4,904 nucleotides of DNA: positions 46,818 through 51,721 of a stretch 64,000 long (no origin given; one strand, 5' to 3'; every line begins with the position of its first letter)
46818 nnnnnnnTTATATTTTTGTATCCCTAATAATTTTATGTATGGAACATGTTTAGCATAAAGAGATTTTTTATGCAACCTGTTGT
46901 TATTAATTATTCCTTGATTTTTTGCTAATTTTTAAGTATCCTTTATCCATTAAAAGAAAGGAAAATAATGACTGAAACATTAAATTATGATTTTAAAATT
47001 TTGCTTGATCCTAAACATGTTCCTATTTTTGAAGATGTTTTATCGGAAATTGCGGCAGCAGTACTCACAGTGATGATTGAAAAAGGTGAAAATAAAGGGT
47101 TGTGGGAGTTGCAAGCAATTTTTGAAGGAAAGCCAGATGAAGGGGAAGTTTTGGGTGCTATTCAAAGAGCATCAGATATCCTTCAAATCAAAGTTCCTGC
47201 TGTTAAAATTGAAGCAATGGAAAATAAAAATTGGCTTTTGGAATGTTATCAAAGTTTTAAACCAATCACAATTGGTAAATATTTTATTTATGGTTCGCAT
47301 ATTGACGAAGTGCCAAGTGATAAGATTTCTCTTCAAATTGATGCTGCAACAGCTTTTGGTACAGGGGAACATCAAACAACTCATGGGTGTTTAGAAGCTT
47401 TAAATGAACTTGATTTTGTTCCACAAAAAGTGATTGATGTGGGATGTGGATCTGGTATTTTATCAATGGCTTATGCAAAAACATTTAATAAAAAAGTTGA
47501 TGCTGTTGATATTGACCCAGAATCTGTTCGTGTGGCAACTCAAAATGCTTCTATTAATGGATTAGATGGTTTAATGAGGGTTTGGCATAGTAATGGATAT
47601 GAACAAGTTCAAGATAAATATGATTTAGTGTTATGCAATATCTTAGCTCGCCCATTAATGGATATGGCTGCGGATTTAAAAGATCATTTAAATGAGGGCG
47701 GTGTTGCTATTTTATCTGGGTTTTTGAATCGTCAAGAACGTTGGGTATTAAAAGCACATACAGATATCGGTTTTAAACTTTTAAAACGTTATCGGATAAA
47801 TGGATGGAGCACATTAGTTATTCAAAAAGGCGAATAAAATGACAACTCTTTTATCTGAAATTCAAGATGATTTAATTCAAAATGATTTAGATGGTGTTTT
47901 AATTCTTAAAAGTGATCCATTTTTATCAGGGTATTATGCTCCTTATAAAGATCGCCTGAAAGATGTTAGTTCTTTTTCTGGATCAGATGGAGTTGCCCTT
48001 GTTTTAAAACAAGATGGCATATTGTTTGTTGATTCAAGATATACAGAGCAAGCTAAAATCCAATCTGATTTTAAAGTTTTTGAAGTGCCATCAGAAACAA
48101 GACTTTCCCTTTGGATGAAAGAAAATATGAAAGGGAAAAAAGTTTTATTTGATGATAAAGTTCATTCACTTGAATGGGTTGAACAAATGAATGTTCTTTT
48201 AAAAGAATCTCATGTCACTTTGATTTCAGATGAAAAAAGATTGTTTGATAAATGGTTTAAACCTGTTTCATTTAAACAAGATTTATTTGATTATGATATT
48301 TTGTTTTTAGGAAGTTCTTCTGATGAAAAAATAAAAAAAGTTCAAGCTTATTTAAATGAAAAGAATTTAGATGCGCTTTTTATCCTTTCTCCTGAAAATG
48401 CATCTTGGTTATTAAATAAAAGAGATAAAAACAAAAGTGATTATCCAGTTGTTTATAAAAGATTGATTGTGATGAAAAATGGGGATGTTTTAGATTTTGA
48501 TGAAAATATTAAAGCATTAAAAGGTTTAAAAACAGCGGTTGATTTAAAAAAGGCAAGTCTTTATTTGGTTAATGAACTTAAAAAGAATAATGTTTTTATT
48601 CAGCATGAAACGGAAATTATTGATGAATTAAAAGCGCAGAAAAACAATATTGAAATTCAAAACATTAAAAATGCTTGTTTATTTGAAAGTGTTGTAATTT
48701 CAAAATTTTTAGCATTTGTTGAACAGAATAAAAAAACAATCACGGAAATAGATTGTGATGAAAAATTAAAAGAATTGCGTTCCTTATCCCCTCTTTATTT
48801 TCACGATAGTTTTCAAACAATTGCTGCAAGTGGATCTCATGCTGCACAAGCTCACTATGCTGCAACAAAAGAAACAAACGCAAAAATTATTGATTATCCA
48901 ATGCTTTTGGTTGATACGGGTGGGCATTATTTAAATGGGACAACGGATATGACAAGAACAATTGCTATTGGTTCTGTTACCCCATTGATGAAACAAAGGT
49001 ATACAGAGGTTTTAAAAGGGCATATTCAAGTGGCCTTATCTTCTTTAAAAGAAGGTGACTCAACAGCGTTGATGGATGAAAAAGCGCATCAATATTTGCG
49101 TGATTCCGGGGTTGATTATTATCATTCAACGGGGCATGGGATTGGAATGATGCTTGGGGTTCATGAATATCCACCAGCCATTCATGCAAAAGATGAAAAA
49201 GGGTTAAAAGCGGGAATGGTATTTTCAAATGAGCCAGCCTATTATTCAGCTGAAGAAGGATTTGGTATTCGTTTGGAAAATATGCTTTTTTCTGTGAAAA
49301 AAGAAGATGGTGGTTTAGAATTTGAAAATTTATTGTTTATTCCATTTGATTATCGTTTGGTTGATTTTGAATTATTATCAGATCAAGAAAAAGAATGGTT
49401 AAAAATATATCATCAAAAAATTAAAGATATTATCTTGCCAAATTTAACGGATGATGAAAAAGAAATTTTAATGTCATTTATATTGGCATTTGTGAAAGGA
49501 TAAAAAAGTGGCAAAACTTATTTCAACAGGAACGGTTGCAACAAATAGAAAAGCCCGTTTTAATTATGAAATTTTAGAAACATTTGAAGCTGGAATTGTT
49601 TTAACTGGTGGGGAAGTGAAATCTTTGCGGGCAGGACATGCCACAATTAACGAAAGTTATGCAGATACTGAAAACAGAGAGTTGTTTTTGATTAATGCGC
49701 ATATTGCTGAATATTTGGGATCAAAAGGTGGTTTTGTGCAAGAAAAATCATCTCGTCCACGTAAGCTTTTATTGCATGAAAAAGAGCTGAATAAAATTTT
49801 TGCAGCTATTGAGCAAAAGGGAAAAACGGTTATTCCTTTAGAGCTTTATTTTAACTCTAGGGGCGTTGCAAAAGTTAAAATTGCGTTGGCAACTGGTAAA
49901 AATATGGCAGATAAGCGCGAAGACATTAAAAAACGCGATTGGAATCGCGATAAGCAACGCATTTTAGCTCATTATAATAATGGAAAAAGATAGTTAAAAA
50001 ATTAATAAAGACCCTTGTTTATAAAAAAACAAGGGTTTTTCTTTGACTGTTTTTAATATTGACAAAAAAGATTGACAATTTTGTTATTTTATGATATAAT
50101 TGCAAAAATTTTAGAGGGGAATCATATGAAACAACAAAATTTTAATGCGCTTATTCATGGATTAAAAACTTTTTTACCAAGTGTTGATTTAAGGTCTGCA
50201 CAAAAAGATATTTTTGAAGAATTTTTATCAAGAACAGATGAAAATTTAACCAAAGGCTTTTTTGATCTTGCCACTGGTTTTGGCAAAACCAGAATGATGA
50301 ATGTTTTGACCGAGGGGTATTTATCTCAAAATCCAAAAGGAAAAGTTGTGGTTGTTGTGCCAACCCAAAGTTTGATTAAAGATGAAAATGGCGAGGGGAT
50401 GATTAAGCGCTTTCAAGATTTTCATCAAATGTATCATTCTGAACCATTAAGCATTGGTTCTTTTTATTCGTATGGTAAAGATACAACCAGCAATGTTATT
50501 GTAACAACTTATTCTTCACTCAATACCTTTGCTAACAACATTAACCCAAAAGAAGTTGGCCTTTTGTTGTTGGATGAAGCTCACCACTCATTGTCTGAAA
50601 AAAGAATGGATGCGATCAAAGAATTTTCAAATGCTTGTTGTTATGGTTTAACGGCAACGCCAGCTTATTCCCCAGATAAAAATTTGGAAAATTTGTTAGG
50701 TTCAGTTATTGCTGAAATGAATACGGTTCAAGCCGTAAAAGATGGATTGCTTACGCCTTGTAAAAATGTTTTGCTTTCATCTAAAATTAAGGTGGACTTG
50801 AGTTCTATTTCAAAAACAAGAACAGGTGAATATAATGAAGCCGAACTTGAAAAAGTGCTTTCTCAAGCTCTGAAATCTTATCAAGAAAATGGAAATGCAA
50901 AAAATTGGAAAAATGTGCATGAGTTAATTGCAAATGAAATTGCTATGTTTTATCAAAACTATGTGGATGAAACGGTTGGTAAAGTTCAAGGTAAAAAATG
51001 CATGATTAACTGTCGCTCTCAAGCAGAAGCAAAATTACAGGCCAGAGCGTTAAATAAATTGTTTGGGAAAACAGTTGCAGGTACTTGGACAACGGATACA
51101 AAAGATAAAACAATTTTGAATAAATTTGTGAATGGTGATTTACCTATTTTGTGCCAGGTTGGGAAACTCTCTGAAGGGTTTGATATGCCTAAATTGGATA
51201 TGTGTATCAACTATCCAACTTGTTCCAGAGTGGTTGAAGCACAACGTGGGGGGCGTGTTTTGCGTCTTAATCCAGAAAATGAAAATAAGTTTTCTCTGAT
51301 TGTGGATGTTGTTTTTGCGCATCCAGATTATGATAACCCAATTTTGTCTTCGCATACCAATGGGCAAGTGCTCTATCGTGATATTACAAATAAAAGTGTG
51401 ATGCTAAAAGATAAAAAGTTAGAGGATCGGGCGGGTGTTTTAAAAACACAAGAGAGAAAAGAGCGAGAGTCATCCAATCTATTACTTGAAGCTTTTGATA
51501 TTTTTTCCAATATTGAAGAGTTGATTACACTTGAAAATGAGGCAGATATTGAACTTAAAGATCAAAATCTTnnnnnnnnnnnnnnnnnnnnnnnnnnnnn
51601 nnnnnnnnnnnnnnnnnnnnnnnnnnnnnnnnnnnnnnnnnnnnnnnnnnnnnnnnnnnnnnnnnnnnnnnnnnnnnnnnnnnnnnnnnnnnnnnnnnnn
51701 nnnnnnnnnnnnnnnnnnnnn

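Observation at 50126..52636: SF2 helicase fused to four 82-84 aa tandem repeats of an unrecognised domain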

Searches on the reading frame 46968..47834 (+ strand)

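Call 67: search_protein_families(library=pfam, proteins=[window:46968-47834:+], max_evalue=0.00001)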
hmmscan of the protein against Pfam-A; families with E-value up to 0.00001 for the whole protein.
window:46968-47834:+ (289 aa): 8 families
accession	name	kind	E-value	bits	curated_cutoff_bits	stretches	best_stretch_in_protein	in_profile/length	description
PF06325.19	PrmA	-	2.2e-60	205.1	22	1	43-287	53-295/296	Ribosomal protein L11 methyltransferase (PrmA)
PF05175.20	MTS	-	1.9e-15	57.4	23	1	144-224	26-105/170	Methyltransferase small domain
PF13649.12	Methyltransf_25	-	1.3e-10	42.2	27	1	155-245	1-97/97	Methyltransferase domain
PF13847.12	Methyltransf_31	-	8.8e-10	38.9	27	1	154-231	6-85/145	Methyltransferase domain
PF13489.12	Methyltransf_23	-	4.3e-08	33.5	27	1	137-259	5-128/164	Methyltransferase domain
PF08241.18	Methyltransf_11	-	4.6e-07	30.8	21.2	1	156-230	1-73/95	Methyltransferase domain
PF03848.20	TehB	-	2.5e-06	27.5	20.4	1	151-245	30-128/193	Tellurite resistance protein TehB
PF08242.18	Methyltransf_12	-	5.3e-06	27.5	30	0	156-245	1-96/98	Methyltransferase domain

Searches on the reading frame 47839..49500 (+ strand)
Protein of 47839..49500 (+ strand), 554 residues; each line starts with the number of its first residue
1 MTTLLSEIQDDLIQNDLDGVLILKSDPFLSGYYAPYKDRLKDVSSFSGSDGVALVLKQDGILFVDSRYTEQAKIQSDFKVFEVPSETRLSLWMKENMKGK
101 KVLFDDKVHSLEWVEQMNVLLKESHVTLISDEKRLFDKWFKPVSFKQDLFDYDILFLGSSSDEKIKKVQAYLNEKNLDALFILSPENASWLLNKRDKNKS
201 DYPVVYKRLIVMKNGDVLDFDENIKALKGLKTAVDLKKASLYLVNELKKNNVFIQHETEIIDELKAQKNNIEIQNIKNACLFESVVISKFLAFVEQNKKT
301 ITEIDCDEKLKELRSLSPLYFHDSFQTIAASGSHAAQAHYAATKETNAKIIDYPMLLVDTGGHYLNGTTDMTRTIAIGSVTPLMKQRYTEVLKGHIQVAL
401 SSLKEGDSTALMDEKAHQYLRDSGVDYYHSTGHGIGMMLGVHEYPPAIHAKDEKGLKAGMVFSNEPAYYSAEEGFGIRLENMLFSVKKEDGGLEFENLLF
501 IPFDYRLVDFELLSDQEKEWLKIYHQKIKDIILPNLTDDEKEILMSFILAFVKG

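Call 67: search_protein_families(library=pfam, proteins=[window:47839-49500:+], max_evalue=0.00001)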
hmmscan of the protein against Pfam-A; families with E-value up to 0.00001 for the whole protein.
window:47839-49500:+ (554 aa): 4 families
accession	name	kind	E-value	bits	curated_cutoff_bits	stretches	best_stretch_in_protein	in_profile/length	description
PF00557.29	Peptidase_M24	-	5.4e-41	141.1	23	1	275-483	2-204/208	Metallopeptidase family M24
PF01321.24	Creatinase_N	-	1e-14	55.6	22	1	9-124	6-113/128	Creatinase/Prolidase N-terminal domain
PF16188.10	Peptidase_M24_C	-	1.7e-13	50.7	28.9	1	493-543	3-55/63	C-terminal region of peptidase_M24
PF16189.11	Creatinase_N_2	-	8.8e-12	45.8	29.7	1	143-214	4-75/161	Creatinase/Prolidase N-terminal domain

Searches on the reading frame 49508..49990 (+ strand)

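Call 67: search_protein_families(library=pfam, proteins=[window:49508-49990:+], max_evalue=0.00001)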
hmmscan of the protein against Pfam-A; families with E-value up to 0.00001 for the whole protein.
window:49508-49990:+ (161 aa): 1 family
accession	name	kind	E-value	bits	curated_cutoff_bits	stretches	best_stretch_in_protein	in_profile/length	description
PF01668.23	SmpB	-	4.5e-54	182.7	27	1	10-154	1-142/143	SmpB protein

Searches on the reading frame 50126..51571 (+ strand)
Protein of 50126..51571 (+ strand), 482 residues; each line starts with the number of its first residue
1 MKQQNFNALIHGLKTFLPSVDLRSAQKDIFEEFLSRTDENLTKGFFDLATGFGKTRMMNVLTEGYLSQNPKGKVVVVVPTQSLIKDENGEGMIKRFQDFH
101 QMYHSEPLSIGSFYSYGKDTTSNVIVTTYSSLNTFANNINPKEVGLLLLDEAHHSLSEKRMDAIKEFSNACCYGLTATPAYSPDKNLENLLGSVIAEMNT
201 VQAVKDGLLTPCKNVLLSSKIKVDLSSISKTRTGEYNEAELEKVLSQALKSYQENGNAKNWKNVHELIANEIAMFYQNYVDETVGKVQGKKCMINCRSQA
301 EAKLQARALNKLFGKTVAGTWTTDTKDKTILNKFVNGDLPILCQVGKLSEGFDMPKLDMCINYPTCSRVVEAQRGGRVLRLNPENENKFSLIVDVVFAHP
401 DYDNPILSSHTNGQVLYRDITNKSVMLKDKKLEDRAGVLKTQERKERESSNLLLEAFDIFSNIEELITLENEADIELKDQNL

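Call 31: search_solved_structures(query=window:50126-51571:+, max_evalue=0.001)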
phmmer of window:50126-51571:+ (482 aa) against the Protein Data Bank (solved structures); distinct sequences matched with E-value up to 0.001: 3.
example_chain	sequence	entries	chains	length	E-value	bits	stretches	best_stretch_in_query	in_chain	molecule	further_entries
1wp9_A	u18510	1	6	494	1.8e-09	40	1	42-194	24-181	ATP-dependent RNA helicase, putative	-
6p4f_A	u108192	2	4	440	1.3e-07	33.9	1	43-396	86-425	DNA-dependent ATPase XPBII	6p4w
5tnu_A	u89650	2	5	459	1.6e-07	33.6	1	43-396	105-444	DNA-dependent ATPase XPBII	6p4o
